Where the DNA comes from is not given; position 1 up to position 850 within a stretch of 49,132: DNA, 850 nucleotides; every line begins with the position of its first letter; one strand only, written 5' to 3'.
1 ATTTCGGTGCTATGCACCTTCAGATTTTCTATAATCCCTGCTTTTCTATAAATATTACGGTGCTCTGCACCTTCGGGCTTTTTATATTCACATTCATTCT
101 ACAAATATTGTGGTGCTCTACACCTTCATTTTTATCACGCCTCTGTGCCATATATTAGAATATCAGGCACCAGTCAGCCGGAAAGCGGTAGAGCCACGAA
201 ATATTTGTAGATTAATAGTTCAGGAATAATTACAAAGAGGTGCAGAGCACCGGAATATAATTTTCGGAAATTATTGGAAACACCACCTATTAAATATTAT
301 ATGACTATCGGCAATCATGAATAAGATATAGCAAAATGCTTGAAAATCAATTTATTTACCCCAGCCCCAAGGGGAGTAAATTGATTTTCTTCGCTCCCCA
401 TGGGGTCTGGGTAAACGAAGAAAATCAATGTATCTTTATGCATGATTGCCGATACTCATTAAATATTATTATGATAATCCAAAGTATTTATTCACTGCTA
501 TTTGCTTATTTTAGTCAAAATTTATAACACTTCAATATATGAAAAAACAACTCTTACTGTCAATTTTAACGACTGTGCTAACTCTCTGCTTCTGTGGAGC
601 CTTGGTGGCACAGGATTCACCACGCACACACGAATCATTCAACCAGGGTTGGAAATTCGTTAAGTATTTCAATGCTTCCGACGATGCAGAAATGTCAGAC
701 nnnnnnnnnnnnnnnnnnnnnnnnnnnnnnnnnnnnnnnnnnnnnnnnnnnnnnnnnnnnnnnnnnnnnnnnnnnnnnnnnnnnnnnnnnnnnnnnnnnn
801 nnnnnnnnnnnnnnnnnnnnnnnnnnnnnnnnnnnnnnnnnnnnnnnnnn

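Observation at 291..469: Textbook MITE: 159-bp element with 19-bp terminal inverted repeats and a perfect 10-bp target-site duplication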

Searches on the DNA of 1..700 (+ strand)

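Call 5: search_rna_families(source=window, start=1, end=700, threshold=evalue, max_evalue=10, show_alignments=2)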
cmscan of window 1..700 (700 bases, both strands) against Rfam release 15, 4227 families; matches with E-value up to 10: 4.
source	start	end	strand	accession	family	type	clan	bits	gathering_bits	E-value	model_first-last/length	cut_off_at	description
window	359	411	-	RF00805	mir-351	Gene; miRNA;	-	19.3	70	0.24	1-75/75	no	mir-351 microRNA precursor family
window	456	577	-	RF01578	RUF1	Gene; sRNA;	-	18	70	0.65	1-264/264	no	Plasmodium RNA of unkown function RUF1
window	354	417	+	RF03380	mir-9441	Gene; miRNA;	-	17.7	91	1.3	1-68/68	no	mir-9441 microRNA precursor family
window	493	602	-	RF01654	ceN82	Gene; snRNA; snoRNA; HACA-box;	-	17.3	80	4.8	1-135/135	no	Caenorhabditis snoRNA ceN82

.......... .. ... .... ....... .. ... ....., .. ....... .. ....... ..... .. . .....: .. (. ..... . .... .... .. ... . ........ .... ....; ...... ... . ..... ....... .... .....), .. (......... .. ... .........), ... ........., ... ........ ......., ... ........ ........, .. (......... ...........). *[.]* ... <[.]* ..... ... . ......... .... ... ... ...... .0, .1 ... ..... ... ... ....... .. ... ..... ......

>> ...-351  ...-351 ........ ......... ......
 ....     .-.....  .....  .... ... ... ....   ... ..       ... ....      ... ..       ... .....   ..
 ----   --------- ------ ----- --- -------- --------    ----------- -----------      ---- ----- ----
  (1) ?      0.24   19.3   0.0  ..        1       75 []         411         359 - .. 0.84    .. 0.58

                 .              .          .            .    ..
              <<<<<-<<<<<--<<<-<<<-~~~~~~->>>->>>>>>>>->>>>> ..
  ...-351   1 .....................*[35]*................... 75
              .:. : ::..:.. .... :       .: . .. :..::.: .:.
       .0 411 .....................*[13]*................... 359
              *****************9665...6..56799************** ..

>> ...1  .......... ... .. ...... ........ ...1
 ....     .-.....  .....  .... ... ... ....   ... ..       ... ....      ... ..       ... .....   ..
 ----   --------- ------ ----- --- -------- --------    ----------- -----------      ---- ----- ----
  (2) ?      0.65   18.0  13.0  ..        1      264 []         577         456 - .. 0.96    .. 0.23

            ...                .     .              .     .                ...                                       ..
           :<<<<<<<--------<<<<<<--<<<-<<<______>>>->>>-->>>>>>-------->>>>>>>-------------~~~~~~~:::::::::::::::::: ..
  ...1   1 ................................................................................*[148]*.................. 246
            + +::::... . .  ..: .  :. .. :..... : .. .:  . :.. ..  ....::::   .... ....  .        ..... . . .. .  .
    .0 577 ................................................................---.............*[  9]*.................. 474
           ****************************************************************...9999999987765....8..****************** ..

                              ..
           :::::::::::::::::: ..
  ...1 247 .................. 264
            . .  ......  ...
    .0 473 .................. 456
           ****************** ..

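Call 61: search_dna_similar(query=window:291-469:+, collection=plasmids, mode=distant, max_evalue=0.001, max_rows=10)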
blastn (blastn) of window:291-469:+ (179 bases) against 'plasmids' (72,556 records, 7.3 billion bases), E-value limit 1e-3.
No match.
